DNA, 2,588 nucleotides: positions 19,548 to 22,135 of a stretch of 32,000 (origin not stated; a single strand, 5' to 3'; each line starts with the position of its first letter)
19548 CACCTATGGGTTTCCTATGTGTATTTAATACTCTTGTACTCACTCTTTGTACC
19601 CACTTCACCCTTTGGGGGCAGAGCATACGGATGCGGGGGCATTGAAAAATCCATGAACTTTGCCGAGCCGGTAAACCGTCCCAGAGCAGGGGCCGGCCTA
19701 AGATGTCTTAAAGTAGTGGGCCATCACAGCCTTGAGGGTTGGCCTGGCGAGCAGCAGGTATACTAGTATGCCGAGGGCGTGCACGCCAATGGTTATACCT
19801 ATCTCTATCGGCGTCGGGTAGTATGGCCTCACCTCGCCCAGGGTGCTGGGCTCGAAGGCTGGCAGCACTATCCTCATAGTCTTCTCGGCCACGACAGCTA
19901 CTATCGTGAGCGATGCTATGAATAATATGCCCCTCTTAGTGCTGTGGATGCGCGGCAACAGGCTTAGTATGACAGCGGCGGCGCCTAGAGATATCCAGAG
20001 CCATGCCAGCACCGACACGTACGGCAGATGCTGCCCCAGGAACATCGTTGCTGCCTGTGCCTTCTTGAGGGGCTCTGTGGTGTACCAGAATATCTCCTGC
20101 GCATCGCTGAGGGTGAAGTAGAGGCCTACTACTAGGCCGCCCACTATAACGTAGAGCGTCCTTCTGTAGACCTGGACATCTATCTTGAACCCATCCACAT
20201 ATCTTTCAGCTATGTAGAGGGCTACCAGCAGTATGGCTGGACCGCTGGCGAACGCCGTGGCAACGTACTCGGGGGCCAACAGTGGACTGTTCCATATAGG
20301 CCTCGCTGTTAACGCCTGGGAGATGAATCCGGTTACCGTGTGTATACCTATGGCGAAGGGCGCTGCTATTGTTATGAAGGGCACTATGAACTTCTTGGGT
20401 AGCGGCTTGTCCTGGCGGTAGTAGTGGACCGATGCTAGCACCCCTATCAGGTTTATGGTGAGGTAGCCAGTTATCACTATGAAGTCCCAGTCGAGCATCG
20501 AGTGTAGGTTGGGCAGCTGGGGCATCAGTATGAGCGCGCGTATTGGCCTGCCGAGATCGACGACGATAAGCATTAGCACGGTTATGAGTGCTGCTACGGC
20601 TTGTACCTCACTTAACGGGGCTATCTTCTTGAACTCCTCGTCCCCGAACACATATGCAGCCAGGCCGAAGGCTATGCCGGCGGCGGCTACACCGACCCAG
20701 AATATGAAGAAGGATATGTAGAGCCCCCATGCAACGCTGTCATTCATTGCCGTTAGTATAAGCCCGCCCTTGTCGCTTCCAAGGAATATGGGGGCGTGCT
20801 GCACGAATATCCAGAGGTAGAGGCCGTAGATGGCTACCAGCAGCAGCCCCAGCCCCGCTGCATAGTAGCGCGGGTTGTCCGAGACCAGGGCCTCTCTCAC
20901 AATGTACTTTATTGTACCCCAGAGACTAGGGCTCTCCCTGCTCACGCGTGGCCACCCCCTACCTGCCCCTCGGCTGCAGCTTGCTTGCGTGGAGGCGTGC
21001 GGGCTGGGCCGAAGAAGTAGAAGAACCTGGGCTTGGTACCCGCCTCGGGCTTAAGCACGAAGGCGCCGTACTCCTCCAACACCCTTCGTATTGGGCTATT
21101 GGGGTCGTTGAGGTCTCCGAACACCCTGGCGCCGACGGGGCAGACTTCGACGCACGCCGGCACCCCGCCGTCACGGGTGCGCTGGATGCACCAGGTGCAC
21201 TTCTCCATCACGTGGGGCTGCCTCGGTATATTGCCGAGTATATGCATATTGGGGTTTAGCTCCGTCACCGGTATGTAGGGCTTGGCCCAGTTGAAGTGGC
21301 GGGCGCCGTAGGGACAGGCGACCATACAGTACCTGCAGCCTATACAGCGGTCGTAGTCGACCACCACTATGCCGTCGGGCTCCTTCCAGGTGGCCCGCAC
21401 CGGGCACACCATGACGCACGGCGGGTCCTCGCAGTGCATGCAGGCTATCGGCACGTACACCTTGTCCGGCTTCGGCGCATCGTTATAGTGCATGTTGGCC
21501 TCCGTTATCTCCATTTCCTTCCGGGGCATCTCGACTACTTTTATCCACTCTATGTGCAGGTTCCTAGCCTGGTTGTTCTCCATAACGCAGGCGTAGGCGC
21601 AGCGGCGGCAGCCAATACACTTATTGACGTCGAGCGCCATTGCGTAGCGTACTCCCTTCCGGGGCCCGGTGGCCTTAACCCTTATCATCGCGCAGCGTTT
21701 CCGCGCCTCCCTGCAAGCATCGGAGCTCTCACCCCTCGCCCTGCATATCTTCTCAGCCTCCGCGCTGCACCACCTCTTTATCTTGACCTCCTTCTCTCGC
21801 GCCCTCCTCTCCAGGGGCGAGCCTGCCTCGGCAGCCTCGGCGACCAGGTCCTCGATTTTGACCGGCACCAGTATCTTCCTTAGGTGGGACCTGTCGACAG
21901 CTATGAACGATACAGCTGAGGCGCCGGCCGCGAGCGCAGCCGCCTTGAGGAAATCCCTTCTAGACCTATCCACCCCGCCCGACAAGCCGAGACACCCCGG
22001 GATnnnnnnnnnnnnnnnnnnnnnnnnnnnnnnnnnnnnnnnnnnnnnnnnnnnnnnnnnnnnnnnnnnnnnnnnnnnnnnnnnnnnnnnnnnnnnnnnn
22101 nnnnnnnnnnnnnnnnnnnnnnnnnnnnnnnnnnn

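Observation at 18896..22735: Catalytic-subunit-less [4-haem c]-[Tat 4xFeS]-[10-helix NrfD]-[1-haem c] module: an archaeal ACIII/DsrJOP/Qrc-like quinone:cytochrome c complex?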

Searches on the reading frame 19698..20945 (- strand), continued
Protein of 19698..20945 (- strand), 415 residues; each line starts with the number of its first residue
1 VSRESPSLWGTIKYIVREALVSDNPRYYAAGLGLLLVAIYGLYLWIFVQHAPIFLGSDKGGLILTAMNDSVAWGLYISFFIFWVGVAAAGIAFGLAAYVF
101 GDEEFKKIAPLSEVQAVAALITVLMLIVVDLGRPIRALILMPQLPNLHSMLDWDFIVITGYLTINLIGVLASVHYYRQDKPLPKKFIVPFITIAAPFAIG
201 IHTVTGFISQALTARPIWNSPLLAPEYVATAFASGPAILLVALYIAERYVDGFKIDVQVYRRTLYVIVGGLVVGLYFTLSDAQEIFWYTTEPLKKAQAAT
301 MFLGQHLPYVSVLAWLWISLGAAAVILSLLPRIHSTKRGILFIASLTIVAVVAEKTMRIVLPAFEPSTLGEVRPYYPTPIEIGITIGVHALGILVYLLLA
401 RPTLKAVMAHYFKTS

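Call 90: search_protein_families(library=pfam, proteins=[L035:255-1127:+, L035:1252-2778:+, L035:2780-4186:+, L042:11047-11748:+, L042:11741-13018:+, L042:3271-5400:+, L040:6780-8396:+, L038:13938-16286:+, L038:16279-17955:+], max_evalue=0.0001)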
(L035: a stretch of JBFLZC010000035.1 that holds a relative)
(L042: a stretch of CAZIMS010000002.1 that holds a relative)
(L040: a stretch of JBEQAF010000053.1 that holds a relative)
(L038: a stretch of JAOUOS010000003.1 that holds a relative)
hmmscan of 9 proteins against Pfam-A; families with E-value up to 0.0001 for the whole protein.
L035:255-1127:+ (290 aa): 3 families
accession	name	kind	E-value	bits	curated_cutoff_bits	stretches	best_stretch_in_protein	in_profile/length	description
PF12974.12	Phosphonate-bd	-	2.5e-61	207.6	27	1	33-272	3-242/242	ABC transporter, phosphonate, periplasmic substrate-binding protein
PF09084.16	NMT1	-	7.3e-08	33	20.5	1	115-195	73-147/216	NMT1/THI5 like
PF12727.12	PBP_like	-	1.3e-07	31.4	27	1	119-203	74-159/193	PBP superfamily domain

L035:1252-2778:+ (508 aa): 4 families
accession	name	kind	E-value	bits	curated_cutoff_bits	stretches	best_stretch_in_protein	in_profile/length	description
PF02518.31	HATPase_c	-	3.9e-25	88.9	26.4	1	391-496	2-109/111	Histidine kinase-, DNA gyrase B-, and HSP90-like ATPase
PF00512.31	HisKA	-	1.3e-10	41.6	26.9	1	284-345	3-63/66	His Kinase A (phospho-acceptor) domain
PF17203.10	sCache_3_2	-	1.9e-07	31.7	28.4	1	94-186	45-138/140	Single cache domain 3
PF00672.30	HAMP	-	2.2e-07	31.5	25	1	209-261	3-52/53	HAMP domain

L035:2780-4186:+ (468 aa): 7 families
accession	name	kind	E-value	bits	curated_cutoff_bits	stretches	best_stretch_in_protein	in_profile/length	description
PF00158.32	Sigma54_activat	-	9.6e-72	240.6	20.2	1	144-310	1-167/168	Sigma-54 interaction domain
PF00072.30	Response_reg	-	3.3e-29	101.7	30.2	1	6-115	1-110/111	Response regulator receiver domain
PF25601.1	AAA_lid_14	-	6.3e-26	90.5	27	1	316-397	1-82/87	AAA+ ATPase lid domain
PF14532.12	Sigma54_activ_2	-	1.2e-18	68.1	25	1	145-315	1-138/138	Sigma-54 interaction domain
PF02954.25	HTH_8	-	3.8e-12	46.2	22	1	415-452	5-42/42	Bacterial regulatory protein, Fis family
PF07728.20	AAA_5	-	1.4e-06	28.8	22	1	168-278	2-108/139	AAA domain (dynein-related subfamily)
PF13191.12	AAA_16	-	5.3e-05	24.2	32.6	0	144-207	2-72/167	AAA ATPase domain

L042:11047-11748:+ (233 aa): 2 families
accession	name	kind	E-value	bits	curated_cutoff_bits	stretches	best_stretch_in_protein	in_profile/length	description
PF00486.34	Trans_reg_C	-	7.1e-24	84.1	26.2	1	152-226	2-76/77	Transcriptional regulatory protein, C terminal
PF00072.30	Response_reg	-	8.3e-24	84.3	30.2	1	4-115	1-110/111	Response regulator receiver domain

L042:11741-13018:+ (425 aa): 3 families
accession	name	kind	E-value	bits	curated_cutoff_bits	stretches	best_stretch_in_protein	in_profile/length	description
PF02518.31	HATPase_c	-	4.6e-23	82.2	26.4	1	323-423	2-108/111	Histidine kinase-, DNA gyrase B-, and HSP90-like ATPase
PF00672.30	HAMP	-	6.3e-16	58.9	25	1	161-209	4-52/53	HAMP domain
PF00512.31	HisKA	-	2e-09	37.8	26.9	1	217-277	4-65/66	His Kinase A (phospho-acceptor) domain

L042:3271-5400:+ (709 aa): 5 families
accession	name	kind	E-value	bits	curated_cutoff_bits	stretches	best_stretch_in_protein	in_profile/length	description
PF14522.11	Cytochrome_C7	-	7.5e-21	74.2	24.8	0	545-607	13-67/67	Cytochrome c7 and related cytochrome c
PF14537.11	Cytochrom_c3_2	-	7.5e-16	58.8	25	1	245-328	4-78/79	Cytochrome c3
PF02085.21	Cytochrom_CIII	-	3.8e-14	53.3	22.9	1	234-328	19-101/101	Class III cytochrome C family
PF22113.1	Mtrc-MtrF_II-IV_dom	-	1.1e-08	35.2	30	0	249-389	8-132/176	Outer membrane cytochrome MtrC/MtrF-like, domains II/IV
PF03264.19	Cytochrom_NNT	-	7.4e-06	26.2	24.1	1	46-188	13-168/174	NapC/NirT cytochrome c family, N-terminal region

L040:6780-8396:+ (538 aa): 5 families
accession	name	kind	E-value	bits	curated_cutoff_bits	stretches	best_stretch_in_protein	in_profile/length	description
PF03264.19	Cytochrom_NNT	-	5.9e-17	62.4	24.1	1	36-179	11-170/174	NapC/NirT cytochrome c family, N-terminal region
PF14537.11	Cytochrom_c3_2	-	4.3e-13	50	25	0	445-482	3-39/79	Cytochrome c3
PF14522.11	Cytochrome_C7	-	4.1e-11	43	24.8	0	446-484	10-56/67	Cytochrome c7 and related cytochrome c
PF09699.15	Paired_CXXCH_1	-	5.2e-10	39.3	20.6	0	448-480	6-40/41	Doubled CXXCH motif (Paired_CXXCH_1)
PF02085.21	Cytochrom_CIII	-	2e-07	31.7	22.9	0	397-476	28-101/101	Class III cytochrome C family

L038:13938-16286:+ (782 aa): 4 families
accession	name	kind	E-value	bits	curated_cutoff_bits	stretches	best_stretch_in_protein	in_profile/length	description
PF14522.11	Cytochrome_C7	-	1.7e-14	53.8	24.8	0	165-226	15-66/67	Cytochrome c7 and related cytochrome c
PF14537.11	Cytochrom_c3_2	-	6.4e-10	39.8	25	0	143-226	4-78/79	Cytochrome c3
PF01292.26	Ni_hydr_CYTB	-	1.1e-08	35.6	30.1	1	502-687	1-152/179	Prokaryotic cytochrome b561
PF09699.15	Paired_CXXCH_1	-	2.4e-06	27.5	20.6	0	323-357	8-39/41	Doubled CXXCH motif (Paired_CXXCH_1)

L038:16279-17955:+ (558 aa): 7 families
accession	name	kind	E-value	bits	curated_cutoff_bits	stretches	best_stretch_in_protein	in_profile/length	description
PF12796.13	Ank_2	-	2.8e-103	339.1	27.3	8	354-430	17-90/90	Ankyrin repeats (3 copies)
PF00023.36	Ank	-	2.2e-79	257.2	21.1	4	400-431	2-33/33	Ankyrin repeat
PF13637.12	Ank_4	-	2.4e-64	212.3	22.7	8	64-112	2-50/50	Ankyrin repeats (many copies)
PF13857.12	Ank_5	-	1.2e-56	188.5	27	5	232-286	1-56/56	Ankyrin repeats (many copies)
PF13606.12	Ank_3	-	3.7e-55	177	22.3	0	400-427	2-29/30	Ankyrin repeat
PF24521.3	Ank_KRIT1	-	6.2e-15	55.6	80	1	404-490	22-108/149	KRIT1 ankyrin-repeats domain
PF23745.1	ANK_LRRK2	-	8.8e-13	48.7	27.5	1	357-455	21-115/130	LRRK2 ANK repeat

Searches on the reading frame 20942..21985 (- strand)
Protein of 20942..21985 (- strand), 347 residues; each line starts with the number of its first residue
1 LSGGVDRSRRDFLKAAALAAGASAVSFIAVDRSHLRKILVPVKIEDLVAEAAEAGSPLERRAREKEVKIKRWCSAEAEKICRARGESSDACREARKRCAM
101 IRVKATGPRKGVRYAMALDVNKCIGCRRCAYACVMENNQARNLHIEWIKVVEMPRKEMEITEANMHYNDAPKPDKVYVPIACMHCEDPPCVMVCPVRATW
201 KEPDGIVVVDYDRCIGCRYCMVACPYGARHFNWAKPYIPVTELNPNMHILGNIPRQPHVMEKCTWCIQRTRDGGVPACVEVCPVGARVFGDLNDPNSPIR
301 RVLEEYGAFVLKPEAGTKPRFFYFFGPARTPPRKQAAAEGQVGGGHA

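Call 4: search_protein_families(library=pfam, proteins=[window:20942-21985:-], max_evalue=0.01)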
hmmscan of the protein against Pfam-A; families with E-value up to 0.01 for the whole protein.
window:20942-21985:- (347 aa): 15 families
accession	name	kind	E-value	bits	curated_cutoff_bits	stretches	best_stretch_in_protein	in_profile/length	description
PF13247.11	Fer4_11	-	1.4e-19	70.6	26.2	2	176-235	4-65/100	4Fe-4S dicluster domain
PF12797.12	Fer4_2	-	9e-13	47.7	24.5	2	206-226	2-22/22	4Fe-4S binding domain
PF12838.12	Fer4_7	-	2.3e-12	47.6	27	2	213-286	1-52/52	4Fe-4S dicluster domain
PF13187.11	Fer4_9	-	5.2e-12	46.1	27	2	213-285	1-50/52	4Fe-4S dicluster domain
PF00037.32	Fer4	-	1.1e-10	41.3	21.1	1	207-228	1-22/24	4Fe-4S binding domain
PF12837.12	Fer4_6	-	6.6e-10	38.9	25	2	206-228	1-23/24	4Fe-4S binding domain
PF13237.11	Fer4_10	-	2.8e-08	34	25.5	2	207-283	2-53/53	4Fe-4S dicluster domain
PF13534.11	Fer4_17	-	6.8e-07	30.2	22.2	1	213-266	1-49/61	4Fe-4S dicluster domain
PF13183.11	Fer4_8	-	3.9e-06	27.8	27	1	212-285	3-67/68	4Fe-4S dicluster domain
PF14697.11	Fer4_21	-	4.2e-06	27.2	35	1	181-226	7-53/59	4Fe-4S dicluster domain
PF25160.1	LdpA_Fe-S-bd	-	4.6e-06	26.8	27.6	1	188-227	7-41/49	LdpA Fe-S cluster-binding domain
PF12798.12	Fer4_3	-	5.6e-05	24.1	27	0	214-228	1-15/15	4Fe-4S binding domain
PF10518.14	TAT_signal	-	0.0016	18.8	22.7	1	8-25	3-20/21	TAT (twin-arginine translocation) pathway signal sequence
PF10399.14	UCR_Fe-S_N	-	0.0025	17.6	24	1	4-29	6-31/41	Ubiquitinol-cytochrome C reductase Fe-S subunit TAT signal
PF12800.12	Fer4_4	-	0.0066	17.2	24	1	212-227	2-17/17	4Fe-4S binding domain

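Call 5: search_protein_families(library=ncbifam, proteins=[window:20942-21985:-], max_evalue=0.01)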
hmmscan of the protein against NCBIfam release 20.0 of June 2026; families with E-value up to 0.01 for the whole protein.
window:20942-21985:- (347 aa): 45 families (the best 25 are shown)
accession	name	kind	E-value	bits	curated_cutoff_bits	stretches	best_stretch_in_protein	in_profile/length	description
NF045797.1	DsrO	equivalog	8.4e-59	198.8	200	1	103-324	33-234/235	sulfate reduction electron transfer complex DsrMKJOP subunit DsrO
NF011569.0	PRK14993.1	equivalog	1.3e-47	162.4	416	2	111-232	41-150/244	tetrathionate reductase subunit TtrB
NF041715.1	arsenate_red_ArrB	equivalog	3.9e-46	157.5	450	2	113-237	2-112/233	arsenate respiratory reductase iron-sulfur subunit ArrB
NF041782.1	mnquin_red_QrcC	equivalog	6.5e-43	147.1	400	1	114-324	1-225/239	menaquinone reductase iron-sulfur cluster-binding subunit QrcC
TIGR03149.1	cyt_nit_nrfC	equivalog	9.3e-37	126.5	377.6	2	100-233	25-146/225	cytochrome c nitrite reductase Fe-S protein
NF008134.0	PRK10882.1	equivalog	3.6e-34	118.3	263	2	113-237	38-169/329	hydrogenase 2 operon protein HybA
NF045715.1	sulf_resp_HmcB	equivalog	1.1e-33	116.6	420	2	114-240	37-165/307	sulfate respiration complex iron-sulfur protein HmcB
TIGR02951.1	DMSO_dmsB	equivalog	4.9e-33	114.4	214.1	2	114-233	2-116/161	DMSO/selenate family reductase complex B subunit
TIGR03478.1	DMSO_red_II_bet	subfamily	4.1e-30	104.8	480.7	3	170-233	119-183/321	DMSO reductase family type II enzyme, iron-sulfur subunit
NF038355.1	FDH3_beta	equivalog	1.2e-27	97.2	240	1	116-293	5-165/180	formate dehydrogenase FDH3 subunit beta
TIGR01582.1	FDH-beta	equivalog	1.2e-24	86.9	334.7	2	109-229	17-141/283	formate dehydrogenase subunit beta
NF042979.1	EthbenzDh_ebdB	equivalog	1.7e-23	83.1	740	1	170-324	141-275/354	ethylbenzene dehydrogenase subunit beta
NF007658.0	PRK10330.1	equivalog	3.4e-18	65.8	260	1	118-291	7-156/181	electron transport protein HydN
NF009408.0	PRK12769.1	equivalog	3.8e-18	65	1003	1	119-286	8-141/659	formate-dependent uric acid utilization protein AegA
NF007382.0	PRK09898.1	equivalog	7.9e-18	64.7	213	1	117-228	62-170/208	ferredoxin-like protein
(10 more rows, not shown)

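Call 7: search_solved_structures(query=window:20942-21985:-, max_evalue=0.001)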
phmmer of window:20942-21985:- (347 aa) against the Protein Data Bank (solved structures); distinct sequences matched with E-value up to 0.001: 45.
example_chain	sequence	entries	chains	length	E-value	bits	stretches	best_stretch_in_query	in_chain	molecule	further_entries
2vpw_B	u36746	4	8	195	2.3e-40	142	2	113-232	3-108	NRFC PROTEIN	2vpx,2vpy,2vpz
6cz7_B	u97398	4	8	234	7e-40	140.4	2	113-237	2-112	4Fe-4S ferredoxin, iron-sulfur binding domain protein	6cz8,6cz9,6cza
6f0k_B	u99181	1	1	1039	1.1e-33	120.1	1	113-329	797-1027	Fe-S-cluster-containing hydrogenase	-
8k9e_B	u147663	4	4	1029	1.1e-29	106.9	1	114-275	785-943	Fe-S-cluster-containing hydrogenase components 1-like protein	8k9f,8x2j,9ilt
6lod_B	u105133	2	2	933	4.6e-27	98.2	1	110-324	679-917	Fe-S-cluster-containing hydrogenase components 1-like protein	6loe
6btm_B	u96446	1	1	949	6.7e-27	97.7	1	170-324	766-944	Alternative Complex III subunit B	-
2ivf_B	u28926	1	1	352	2.2e-23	86.2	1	171-324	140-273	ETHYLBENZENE DEHYDROGENASE BETA-SUBUNIT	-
4ydd_B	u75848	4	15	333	5e-23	85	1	169-333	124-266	DMSO reductase family type II enzyme, iron-sulfur subunit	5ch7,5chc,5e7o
9vap_B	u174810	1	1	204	2.1e-20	76.4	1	118-295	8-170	4Fe-4S dicluster domain-containing protein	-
7qv7_A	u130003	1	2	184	1.1e-19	74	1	177-299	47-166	Hydrogen dependent carbon dioxide reductase subunit HycB3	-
1kqf_B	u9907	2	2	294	7.9e-19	71.2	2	114-232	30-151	FORMATE DEHYDROGENASE, NITRATE-INDUCIBLE, IRON-SULFUR SUBUNIT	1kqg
4v4c_B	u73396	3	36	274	5.9e-18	68.3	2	113-232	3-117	Pyrogallol hydroxytransferase small subunit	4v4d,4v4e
7qv7_B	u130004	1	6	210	6.7e-18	68.1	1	119-286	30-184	Hydrogen dependent carbon dioxide reductase subunit HycB4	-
1q16_B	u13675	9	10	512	5.6e-16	61.8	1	172-234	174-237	Respiratory nitrate reductase 1 beta chain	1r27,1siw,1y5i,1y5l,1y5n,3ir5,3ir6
1y4z_B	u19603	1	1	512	3.8e-15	59.1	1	172-234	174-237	Respiratory nitrate reductase 1 beta chain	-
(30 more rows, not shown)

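Call 91: predict_structure(protein=window:20942-21985:-)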
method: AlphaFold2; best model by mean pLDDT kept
length: 347 residues; sequences in the alignment: 1
mean_pLDDT: 35.2   pTM: 0.25
mean pLDDT of the five models: 35.2, 34.9, 34.8, 32.0, 28.6
residues with pLDDT >= 90: 0; 70-90: 4; 50-70: 15; < 50: 328
segments of 3 or more residues with pLDDT < 50: 1-77, 94-293, 298-300, 305-347
pLDDT, mean of each block of 10 residues (from residue 1): 38 44 35 28 33 36 35 44 62 45 29 28 28 27 26 25 28 38 37 39 38 40 33 30 31 30 34 33 34 49 45 37 33 31 29
secondary structure, 60 per line:
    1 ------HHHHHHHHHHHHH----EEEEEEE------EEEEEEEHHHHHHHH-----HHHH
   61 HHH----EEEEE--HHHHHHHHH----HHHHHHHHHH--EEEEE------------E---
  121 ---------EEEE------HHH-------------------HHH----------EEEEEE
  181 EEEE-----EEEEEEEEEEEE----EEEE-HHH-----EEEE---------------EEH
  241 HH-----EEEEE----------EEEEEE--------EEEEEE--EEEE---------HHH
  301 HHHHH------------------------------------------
elements in order: H7-19 E24-30 E37-43 H44-51 H57-63 E68-72 H75-83 H88-97 E100-104 E130-133 E175-184 E190-201 E206-209 E219-222 E248-252 E263-268 E277-282 E285-288 H298-305
